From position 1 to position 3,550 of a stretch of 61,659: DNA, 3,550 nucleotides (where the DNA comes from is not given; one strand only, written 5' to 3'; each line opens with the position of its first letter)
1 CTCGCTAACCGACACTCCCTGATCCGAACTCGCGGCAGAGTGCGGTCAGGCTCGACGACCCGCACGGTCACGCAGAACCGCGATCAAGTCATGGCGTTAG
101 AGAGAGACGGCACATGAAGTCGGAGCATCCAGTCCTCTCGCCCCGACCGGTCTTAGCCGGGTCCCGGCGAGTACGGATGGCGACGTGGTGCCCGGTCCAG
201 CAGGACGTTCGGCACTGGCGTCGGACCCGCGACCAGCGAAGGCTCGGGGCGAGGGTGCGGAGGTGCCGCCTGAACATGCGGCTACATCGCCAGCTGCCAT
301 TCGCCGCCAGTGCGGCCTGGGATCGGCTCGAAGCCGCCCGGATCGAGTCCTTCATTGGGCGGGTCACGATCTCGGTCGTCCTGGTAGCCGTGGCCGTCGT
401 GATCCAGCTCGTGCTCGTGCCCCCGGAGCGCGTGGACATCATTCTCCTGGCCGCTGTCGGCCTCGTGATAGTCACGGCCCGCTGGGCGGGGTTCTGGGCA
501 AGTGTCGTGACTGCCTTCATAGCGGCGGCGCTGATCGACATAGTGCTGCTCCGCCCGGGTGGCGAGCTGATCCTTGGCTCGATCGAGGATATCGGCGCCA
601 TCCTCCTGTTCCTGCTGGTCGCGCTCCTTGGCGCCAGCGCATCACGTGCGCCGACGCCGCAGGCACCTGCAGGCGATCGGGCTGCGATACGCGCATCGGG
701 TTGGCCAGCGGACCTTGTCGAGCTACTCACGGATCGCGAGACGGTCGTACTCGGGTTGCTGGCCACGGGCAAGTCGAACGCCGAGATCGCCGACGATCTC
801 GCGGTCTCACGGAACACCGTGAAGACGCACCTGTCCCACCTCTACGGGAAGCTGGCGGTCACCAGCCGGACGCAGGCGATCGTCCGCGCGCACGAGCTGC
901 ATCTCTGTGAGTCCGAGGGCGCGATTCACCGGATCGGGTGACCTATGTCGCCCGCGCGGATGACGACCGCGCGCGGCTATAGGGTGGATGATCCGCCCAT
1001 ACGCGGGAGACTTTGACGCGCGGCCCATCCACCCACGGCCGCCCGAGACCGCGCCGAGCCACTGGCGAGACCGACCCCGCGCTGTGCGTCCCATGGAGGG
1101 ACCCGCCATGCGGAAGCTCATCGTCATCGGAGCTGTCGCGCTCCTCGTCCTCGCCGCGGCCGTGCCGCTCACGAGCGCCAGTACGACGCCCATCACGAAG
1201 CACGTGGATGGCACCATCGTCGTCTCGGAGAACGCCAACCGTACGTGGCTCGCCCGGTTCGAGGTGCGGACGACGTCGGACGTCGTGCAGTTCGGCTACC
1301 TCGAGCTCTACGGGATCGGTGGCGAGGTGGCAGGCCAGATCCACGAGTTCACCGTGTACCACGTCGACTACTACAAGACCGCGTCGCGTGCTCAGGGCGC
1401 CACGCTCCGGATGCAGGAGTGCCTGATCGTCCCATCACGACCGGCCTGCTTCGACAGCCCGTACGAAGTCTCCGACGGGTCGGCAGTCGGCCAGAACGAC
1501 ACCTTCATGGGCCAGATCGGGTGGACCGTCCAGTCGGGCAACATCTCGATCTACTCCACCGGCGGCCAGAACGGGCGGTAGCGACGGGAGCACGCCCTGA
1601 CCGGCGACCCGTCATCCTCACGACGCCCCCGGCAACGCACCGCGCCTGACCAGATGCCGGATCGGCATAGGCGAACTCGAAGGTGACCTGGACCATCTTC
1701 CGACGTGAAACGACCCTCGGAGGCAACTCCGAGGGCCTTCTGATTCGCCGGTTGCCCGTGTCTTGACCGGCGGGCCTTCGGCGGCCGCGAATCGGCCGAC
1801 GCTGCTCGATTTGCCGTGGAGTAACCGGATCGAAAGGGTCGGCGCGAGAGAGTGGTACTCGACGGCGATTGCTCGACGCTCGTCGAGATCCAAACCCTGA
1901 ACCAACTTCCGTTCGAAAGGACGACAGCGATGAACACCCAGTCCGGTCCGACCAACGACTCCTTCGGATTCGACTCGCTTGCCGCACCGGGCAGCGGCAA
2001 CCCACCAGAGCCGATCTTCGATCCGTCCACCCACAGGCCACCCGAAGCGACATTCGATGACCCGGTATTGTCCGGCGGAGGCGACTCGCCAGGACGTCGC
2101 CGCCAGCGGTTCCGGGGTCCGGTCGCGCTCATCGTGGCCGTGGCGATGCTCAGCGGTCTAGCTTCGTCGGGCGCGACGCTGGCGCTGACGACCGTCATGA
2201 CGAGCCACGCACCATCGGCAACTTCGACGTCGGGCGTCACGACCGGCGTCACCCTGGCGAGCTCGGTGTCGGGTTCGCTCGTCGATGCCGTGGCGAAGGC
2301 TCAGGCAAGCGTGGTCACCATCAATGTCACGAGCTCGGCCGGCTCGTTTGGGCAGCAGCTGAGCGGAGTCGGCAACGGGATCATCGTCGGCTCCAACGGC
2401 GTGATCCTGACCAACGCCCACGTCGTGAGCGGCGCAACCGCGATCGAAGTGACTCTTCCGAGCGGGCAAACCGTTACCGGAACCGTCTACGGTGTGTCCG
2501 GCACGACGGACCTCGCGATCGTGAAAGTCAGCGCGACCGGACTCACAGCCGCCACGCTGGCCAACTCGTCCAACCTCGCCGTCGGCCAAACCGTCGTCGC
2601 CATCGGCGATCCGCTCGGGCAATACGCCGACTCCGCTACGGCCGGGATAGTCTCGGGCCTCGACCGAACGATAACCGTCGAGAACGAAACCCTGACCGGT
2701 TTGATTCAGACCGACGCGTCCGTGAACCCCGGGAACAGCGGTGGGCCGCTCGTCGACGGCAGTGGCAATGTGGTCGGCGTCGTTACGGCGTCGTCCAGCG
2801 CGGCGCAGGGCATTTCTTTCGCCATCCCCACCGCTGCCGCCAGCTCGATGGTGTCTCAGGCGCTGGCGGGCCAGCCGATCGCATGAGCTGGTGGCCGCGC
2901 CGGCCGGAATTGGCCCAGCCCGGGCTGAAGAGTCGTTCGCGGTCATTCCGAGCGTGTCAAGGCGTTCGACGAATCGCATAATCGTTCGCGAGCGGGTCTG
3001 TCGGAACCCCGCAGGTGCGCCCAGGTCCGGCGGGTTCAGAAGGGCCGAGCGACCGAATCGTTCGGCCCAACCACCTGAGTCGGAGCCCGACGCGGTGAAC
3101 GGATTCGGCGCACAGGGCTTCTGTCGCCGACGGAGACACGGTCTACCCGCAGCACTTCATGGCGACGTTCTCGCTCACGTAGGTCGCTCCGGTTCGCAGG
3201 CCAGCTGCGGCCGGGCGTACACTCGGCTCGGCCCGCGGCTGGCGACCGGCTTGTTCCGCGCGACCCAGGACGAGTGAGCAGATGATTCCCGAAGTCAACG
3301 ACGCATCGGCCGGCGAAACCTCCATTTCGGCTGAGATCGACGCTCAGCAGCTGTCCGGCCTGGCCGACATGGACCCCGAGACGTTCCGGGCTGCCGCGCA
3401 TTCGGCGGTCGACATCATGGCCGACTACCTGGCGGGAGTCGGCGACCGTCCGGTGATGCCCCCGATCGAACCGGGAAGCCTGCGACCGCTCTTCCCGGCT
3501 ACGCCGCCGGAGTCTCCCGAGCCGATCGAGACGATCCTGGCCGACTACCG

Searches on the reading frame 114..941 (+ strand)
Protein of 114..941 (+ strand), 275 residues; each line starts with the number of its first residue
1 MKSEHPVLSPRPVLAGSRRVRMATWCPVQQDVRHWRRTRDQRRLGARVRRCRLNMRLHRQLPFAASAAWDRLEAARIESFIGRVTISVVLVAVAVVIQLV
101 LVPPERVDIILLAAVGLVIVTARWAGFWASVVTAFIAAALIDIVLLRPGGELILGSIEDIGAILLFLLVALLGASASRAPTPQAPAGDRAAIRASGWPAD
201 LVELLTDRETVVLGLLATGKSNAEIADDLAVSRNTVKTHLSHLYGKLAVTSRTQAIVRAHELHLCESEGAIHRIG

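Call 68: search_protein_families(library=pfam, proteins=[window:114-941:+], max_evalue=0.01)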
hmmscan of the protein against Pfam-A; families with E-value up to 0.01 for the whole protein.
window:114-941:+ (275 aa): 4 families
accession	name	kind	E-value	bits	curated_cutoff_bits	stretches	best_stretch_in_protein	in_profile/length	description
PF00196.25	GerE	-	2.4e-19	69.1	23.5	1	204-259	2-57/57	Bacterial regulatory proteins, luxR family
PF13493.11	DUF4118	-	1.3e-08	35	28.4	1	86-175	3-92/107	Domain of unknown function (DUF4118)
PF08281.18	Sigma70_r4_2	-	6.9e-05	22.9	25.7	1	207-242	14-49/54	Sigma-70, region 4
PF13384.12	HTH_23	-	0.0022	18.2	24.6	0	212-237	10-35/50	Homeodomain-like domain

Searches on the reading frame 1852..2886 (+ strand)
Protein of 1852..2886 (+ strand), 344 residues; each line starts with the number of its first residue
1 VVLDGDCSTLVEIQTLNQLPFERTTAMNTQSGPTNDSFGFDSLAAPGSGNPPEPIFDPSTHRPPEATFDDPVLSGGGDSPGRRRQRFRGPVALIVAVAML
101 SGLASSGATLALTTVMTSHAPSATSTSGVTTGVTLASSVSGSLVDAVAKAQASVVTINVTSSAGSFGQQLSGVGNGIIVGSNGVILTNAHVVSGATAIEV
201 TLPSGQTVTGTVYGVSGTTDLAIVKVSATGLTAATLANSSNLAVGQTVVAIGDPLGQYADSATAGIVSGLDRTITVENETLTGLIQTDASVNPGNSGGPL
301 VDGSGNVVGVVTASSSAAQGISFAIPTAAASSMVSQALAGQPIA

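Call 23: search_protein_families(library=pfam, proteins=[window:1852-2886:+])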
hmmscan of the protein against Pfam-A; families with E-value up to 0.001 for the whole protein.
window:1852-2886:+ (344 aa): 2 families
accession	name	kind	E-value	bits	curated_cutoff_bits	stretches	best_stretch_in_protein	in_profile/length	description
PF13365.12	Trypsin_2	-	1.7e-33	116.8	27.6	1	174-310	1-144/144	Trypsin-like peptidase domain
PF00089.32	Trypsin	-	1e-15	58.6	20.6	1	174-330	27-216/220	Trypsin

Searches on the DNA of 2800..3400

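Call 4: search_rna_families(source=window, start=2800, end=3400, threshold=evalue, max_evalue=10, show_alignments=4)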
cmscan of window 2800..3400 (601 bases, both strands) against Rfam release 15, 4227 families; matches with E-value up to 10: 4.
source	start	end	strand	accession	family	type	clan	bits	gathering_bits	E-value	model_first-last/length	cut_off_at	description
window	3231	3271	-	RF01077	TLS-PK2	Cis-reg;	-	17.9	42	1.1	3-52/66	no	Pseudoknot of tRNA-like structure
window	3197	3277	-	RF02674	AsdA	Gene; antisense;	-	15.9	52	1.3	1-81/81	no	antisense RNA of dnaA mRNA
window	3198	3245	+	RF03991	mir-9209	Gene; miRNA;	-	15.5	90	3.4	1-72/72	no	mir-9209 microRNA precursor family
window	3039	3071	+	RF01340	CRISPR-DR29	Gene; CRISPR;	-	13.7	39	9.8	1-37/37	no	CRISPR RNA direct repeat element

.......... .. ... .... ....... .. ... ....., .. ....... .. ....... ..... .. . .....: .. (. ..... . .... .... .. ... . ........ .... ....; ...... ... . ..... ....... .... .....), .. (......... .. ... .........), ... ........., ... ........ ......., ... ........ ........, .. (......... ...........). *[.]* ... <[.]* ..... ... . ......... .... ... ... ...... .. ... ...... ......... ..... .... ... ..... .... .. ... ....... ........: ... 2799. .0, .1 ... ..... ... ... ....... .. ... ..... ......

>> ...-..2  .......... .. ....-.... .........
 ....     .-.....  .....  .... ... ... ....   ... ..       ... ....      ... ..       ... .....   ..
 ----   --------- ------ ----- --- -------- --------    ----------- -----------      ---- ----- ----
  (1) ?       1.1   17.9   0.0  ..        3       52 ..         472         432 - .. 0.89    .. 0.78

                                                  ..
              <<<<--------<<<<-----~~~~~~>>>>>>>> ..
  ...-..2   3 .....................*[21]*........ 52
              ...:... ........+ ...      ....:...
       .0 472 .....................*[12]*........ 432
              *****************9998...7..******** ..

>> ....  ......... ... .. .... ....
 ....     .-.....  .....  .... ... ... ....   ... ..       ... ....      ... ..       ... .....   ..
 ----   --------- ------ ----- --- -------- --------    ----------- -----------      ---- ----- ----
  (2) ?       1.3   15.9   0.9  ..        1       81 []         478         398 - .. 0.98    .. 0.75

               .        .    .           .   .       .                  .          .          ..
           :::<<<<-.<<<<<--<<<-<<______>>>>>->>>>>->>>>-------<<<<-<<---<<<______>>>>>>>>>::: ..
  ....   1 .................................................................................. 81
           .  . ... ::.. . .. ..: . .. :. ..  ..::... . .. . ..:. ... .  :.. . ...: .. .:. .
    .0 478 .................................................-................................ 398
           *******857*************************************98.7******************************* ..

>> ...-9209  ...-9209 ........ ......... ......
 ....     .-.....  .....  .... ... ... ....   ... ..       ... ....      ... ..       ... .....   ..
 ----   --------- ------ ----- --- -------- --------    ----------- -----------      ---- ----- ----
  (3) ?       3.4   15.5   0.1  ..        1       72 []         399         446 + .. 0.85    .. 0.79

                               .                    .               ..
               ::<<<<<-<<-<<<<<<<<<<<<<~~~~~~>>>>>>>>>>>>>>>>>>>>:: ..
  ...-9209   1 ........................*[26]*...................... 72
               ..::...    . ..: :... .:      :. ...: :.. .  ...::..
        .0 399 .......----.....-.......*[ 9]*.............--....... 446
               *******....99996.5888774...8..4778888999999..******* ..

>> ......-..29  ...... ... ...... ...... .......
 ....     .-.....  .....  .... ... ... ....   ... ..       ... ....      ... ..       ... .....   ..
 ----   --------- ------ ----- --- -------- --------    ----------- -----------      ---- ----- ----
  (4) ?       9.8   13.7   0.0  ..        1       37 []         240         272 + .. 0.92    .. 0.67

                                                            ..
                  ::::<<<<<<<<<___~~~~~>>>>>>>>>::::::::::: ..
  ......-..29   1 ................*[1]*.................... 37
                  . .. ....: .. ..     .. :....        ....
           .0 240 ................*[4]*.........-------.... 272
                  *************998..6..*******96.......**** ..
